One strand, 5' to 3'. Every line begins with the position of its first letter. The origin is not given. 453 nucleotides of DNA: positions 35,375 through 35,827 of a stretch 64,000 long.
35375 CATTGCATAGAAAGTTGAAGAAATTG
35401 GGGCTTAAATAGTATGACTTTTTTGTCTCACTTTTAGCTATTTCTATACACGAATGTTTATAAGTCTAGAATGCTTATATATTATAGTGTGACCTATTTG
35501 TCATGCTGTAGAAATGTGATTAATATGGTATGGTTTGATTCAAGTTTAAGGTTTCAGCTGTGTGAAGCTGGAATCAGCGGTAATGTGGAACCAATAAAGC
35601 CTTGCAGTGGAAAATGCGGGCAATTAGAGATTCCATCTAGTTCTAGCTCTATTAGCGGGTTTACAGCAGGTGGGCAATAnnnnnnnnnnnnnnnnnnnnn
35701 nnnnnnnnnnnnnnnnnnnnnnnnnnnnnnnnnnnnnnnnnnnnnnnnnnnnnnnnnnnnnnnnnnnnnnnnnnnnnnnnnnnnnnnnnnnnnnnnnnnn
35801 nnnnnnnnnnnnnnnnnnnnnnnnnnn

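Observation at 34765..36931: Double Fis-type HTH protein + ImmA/IrrE (M78)-like metallopeptidase + Gly/Ser-tailed protein: an unusual three-gene module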

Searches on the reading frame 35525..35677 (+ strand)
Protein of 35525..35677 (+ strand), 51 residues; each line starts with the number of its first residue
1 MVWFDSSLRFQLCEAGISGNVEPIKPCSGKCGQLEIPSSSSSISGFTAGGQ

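Call 56: search_protein_families(library=pfam, proteins=[window:35525-35677:+], max_evalue=1)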
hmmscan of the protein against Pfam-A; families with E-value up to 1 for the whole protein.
seq(51 aa): 0 families

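Call 90: list_cluster_members(proteins=[window:35525-35677:+, window:35471-35677:+, window:34339-34650:-])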
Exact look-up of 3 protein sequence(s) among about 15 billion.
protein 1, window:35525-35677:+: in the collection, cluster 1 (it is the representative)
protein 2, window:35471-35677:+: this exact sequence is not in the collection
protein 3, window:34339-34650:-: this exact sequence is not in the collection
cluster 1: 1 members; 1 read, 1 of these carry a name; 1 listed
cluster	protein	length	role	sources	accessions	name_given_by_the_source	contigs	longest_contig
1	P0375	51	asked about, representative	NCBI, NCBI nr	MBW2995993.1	hypothetical protein KY332_01700 [Candidatus Woesearchaeota archaeon] | hypothetical protein [Candidatus Woesearchaeota archaeon]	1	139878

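Call 91: search_protein_families(library=ncbifam, proteins=[window:35525-35677:+], max_evalue=0.1)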
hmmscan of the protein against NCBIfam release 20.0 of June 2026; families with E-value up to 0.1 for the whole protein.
window:35525-35677:+ (51 aa): 0 families
